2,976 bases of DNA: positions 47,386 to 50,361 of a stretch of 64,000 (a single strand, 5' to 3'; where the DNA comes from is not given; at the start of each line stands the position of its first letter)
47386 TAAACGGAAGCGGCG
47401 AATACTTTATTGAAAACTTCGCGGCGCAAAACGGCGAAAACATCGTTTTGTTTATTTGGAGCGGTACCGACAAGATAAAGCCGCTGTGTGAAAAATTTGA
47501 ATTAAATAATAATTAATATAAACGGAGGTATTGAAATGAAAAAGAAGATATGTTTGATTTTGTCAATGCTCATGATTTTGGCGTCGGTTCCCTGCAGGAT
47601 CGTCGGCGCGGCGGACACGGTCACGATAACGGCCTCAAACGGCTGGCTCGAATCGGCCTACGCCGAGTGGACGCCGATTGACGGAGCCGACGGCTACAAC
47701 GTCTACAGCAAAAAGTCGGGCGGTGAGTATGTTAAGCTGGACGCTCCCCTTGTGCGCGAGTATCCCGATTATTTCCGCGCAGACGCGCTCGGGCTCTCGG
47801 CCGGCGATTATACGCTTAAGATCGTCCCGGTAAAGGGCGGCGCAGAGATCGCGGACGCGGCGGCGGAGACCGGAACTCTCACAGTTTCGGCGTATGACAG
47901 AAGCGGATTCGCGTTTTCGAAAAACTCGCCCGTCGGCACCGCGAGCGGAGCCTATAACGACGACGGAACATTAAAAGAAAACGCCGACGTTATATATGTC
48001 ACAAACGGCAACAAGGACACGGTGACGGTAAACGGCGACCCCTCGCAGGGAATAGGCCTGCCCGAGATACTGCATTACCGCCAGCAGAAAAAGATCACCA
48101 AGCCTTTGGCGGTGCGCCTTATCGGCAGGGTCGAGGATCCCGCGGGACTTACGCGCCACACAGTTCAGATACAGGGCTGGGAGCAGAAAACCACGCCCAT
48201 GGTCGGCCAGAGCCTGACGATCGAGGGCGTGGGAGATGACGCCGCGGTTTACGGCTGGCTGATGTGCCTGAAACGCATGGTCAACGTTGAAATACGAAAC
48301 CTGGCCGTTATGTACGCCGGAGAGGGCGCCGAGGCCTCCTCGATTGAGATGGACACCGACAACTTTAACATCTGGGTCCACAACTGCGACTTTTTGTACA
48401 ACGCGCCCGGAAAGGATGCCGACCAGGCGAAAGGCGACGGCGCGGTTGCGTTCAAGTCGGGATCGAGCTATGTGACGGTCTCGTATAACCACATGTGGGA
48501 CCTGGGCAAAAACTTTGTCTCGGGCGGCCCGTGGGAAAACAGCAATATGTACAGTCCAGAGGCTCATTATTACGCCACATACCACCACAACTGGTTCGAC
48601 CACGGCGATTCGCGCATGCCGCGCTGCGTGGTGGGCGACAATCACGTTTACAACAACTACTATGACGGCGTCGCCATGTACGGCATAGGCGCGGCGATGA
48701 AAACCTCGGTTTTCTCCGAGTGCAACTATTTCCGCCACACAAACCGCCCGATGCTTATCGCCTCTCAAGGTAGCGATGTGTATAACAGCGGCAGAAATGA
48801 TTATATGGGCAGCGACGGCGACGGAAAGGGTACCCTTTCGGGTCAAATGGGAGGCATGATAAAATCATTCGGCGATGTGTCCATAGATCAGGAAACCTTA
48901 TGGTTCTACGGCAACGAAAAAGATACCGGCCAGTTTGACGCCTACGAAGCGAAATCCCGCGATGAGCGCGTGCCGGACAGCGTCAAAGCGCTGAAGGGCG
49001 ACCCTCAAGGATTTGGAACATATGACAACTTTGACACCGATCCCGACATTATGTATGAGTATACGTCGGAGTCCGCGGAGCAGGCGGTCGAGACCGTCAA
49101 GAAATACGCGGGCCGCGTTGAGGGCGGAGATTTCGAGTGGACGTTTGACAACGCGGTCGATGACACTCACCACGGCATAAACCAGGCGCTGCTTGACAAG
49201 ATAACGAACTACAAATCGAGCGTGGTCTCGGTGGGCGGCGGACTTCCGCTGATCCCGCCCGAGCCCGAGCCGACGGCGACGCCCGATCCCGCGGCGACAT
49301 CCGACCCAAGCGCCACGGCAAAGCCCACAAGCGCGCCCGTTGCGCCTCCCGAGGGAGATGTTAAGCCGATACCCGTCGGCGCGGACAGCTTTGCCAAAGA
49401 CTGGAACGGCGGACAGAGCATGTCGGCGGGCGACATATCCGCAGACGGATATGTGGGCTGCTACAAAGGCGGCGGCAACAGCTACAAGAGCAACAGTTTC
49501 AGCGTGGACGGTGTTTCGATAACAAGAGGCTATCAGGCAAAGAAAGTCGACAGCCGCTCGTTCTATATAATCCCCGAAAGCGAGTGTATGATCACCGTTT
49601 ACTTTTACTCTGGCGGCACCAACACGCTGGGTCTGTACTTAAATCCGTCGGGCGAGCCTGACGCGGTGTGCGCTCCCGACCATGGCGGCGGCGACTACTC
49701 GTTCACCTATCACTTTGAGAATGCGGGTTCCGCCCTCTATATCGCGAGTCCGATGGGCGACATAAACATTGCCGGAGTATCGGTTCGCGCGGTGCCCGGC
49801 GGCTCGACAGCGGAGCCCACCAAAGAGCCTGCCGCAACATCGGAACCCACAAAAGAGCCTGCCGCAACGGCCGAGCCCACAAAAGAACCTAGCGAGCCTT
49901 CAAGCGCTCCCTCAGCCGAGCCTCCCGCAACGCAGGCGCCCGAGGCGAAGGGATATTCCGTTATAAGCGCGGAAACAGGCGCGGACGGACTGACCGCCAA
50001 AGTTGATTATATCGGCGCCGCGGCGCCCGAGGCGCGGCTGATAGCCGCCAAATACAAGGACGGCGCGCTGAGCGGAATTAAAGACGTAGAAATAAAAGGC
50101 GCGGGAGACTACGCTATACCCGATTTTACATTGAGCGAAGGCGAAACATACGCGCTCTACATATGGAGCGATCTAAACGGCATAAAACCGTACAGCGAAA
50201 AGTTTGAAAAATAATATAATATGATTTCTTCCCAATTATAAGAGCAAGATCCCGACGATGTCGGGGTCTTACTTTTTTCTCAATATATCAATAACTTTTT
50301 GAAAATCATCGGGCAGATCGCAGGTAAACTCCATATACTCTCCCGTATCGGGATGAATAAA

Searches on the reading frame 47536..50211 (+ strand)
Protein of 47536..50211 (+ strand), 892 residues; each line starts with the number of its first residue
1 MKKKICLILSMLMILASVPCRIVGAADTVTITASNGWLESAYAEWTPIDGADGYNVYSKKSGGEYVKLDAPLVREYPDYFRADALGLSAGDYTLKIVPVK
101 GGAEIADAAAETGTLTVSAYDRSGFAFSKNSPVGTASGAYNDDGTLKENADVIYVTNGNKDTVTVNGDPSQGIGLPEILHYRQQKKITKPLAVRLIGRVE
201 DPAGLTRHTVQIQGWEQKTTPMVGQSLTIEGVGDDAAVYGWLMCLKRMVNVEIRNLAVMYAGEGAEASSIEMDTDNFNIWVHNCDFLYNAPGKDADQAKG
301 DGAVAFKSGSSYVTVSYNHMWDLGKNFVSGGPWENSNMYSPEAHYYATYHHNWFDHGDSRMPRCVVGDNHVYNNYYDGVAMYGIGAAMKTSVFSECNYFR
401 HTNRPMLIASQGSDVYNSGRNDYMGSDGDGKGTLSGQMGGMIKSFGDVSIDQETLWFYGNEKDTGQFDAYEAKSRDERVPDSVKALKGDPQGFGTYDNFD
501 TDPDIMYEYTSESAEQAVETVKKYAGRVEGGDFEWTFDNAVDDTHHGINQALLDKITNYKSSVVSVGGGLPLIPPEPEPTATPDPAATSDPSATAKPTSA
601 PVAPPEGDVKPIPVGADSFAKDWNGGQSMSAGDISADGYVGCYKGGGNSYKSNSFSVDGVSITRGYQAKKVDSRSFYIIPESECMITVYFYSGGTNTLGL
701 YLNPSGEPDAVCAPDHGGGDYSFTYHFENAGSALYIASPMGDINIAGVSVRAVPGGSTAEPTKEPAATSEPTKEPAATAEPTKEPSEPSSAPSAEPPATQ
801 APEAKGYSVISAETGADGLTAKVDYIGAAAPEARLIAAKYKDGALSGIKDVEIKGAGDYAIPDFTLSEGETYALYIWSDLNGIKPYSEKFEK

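Call 3: search_protein_families(library=pfam, proteins=[window:47536-50211:+], max_evalue=1)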
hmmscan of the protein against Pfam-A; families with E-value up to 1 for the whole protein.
window:47536-50211:+ (892 aa): 3 families
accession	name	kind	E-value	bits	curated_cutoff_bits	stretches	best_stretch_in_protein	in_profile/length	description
PF00544.25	Pectate_lyase_4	-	3.9e-25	89.2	24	1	211-399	21-211/211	Pectate lyase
PF01378.23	IgG_binding_B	-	0.0067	17.2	25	1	503-540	21-58/68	B domain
PF13229.12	Beta_helix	-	0.051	13.6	25.9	1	266-415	45-151/158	Right handed beta helix region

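Call 18: search_protein_families(library=ncbifam, proteins=[window:47536-50211:+], max_evalue=1)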
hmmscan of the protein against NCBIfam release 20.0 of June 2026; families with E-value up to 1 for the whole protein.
window:47536-50211:+ (892 aa): 2 families
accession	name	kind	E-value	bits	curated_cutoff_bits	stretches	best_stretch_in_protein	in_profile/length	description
NF037973.1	metallo_SslE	exception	0.042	11.2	3000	1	562-616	37-91/1519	lipoprotein metalloprotease SslE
NF002981.0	PRK03695.1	equivalog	0.1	12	281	1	423-461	31-69/253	vitamin B12 ABC transporter ATP-binding protein BtuD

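Call 73: find_encoding_contigs(protein=window:47536-50211:+, flank=1000, max_places=3)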
Protein window:47536-50211:+ (892 aa): no gene with exactly this product is on record in the collection.

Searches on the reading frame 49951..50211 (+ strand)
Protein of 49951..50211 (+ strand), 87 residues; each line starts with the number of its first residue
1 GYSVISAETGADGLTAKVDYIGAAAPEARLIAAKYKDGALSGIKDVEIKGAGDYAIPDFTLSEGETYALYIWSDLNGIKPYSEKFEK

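Call 4: search_protein_families(library=pfam, proteins=[window:49951-50211:+], max_evalue=10)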
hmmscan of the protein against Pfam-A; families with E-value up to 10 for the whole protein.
window:49951-50211:+ (87 aa): 0 families

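Call 9: find_homologous_proteins(query=window:49951-50211:+, max_evalue=0.01)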
Query window:49951-50211:+: 4 candidates shared short words with the query, none scored E <= 0.01.

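Call 37: predict_structure(alignment_id=A3)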
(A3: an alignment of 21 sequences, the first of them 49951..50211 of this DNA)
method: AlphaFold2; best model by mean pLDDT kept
length: 87 residues; sequences in the alignment: 21
mean_pLDDT: 96.4   pTM: 0.87
mean pLDDT of the five models: 96.4, 96.0, 95.2, 94.7, 93.1
residues with pLDDT >= 90: 82; 70-90: 5; 50-70: 0; < 50: 0
segments of 3 or more residues with pLDDT < 50: none
pLDDT, mean of each block of 10 residues (from residue 1): 98 98 97 97 97 98 97 92 94
secondary structure, 60 per line:
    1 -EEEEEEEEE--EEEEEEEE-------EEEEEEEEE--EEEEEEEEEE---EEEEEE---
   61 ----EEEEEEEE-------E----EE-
elements in order: E2-10 E13-20 E28-36 E39-48 E52-57 E65-72

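Call 40: fold_search(model_id=the predicted structure, library=pdb)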
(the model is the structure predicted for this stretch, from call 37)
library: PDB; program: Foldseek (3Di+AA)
matches with E <= 10: 1531; with E <= 0.001: 0
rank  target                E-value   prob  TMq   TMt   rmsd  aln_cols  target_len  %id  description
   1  2q3x_B                2.0e-02  1.00  0.45  0.30   5.9        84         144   12  The RIM1alpha C2B domain (released 2007-08-28)
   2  7pjj                  2.0e-02  0.97  0.41  0.08   6.9       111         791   13  Structure of the Family-3 Glycosyl Hydrolase BcpE2 from Streptomyces scabies (released 2022-07-13)
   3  7umo_F                2.8e-02  1.00  0.48  0.28   3.9        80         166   15  Structure of Unc119-inhibitor complex. (released 2023-07-26)
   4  2q3x_A                3.0e-02  1.00  0.46  0.31   5.6        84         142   13  The RIM1alpha C2B domain (released 2007-08-28)
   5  5z19_E                3.1e-02  0.99  0.44  0.10   5.5        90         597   17  The crystal structure of Ruminococcus gnavus beta-glucuronidase in complex with uronic isofagomine (released 2018-12-12)
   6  9nem_D                3.7e-02  0.99  0.45  0.27   4.3        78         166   14  Structure of Unc119-Farnesylated peptide complex (released 2025-09-03)
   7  5z19_B                3.9e-02  0.98  0.44  0.10   5.5        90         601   17  The crystal structure of Ruminococcus gnavus beta-glucuronidase in complex with uronic isofagomine (released 2018-12-12)
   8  3fn9_D                4.1e-02  1.00  0.58  0.09   5.3        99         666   13  Crystal structure of putative beta-galactosidase from bacteroides fragilis (released 2009-01-13)
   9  6jz3_B                4.1e-02  0.93  0.36  0.10   5.8        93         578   18  b-glucuronidase from Ruminococcus gnavus in complex with uronic deoxynojirimycin (released 2020-05-13)
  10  5uj6_A                4.3e-02  0.82  0.38  0.06   8.2        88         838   17  Crystal Structure of Bacteroides Uniformis beta-glucuronidase (released 2017-06-28)
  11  9gkg_K                4.5e-02  0.99  0.45  0.27   4.3        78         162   14  Crystal structure of UNC119 in complex with Squarunkin A (released 2025-01-15)
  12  9nem_A                4.5e-02  0.99  0.51  0.31   4.4        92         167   14  Structure of Unc119-Farnesylated peptide complex (released 2025-09-03)
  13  8z22_B                4.8e-02  0.99  0.46  0.31   5.2        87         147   13  Crystal structure of the liprin-alpha2/RIM1 complex (released 2025-04-02)
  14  7umo_D                4.8e-02  0.99  0.46  0.27   4.3        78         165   14  Structure of Unc119-inhibitor complex. (released 2023-07-26)
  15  7umo_B                4.8e-02  0.99  0.46  0.27   4.3        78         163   14  Structure of Unc119-inhibitor complex. (released 2023-07-26)
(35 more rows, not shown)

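Call 68: search_solved_structures(query=A3, max_evalue=10)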
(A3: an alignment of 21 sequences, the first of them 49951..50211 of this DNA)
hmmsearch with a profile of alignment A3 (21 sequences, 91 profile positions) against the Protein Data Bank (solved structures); distinct sequences matched with E-value up to 10: 3.
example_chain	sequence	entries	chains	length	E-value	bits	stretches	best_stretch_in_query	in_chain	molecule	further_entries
3i2b_A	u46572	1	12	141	0.21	15.2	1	63-89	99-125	6-pyruvoyl tetrahydrobiopterin synthase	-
2gop_A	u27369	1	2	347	0.39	14.4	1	60-85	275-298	Trilobed Protease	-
6xi1_AAA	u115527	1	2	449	7.8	10.2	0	17-58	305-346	Flagellin hook IN motif family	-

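Call 70: search_protein_families(library=pfam, alignment_id=A3, max_evalue=1)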
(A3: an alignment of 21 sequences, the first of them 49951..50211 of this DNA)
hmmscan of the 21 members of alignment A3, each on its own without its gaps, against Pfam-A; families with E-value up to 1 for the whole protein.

A. member 1, window:49951-50211:+ (87 aa): 0 families

B. families by the number of members that match (of 21 scanned): 10 families
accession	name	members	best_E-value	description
PF14478.12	DUF4430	2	0.00044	Domain of unknown function (DUF4430)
PF16323.11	DUF4959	2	0.0088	Domain of unknown function (DUF4959)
PF17936.7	Big_6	2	0.061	Bacterial Ig domain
PF13860.13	FlgD_ig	2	0.064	FlgD Ig-like domain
PF18887.5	MBG_3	1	0.0082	MBG domain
PF02597.26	ThiS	1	0.047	ThiS family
PF10648.15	Gmad2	1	0.081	Immunoglobulin-like domain of bacterial spore germination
PF07705.17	CARDB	1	0.11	CARDB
PF14210.11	DUF4322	1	0.15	Domain of unknown function (DUF4322)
PF22393.2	MLPTv-like_HTH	1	0.2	MLPTv-like, helix-turn-helix domain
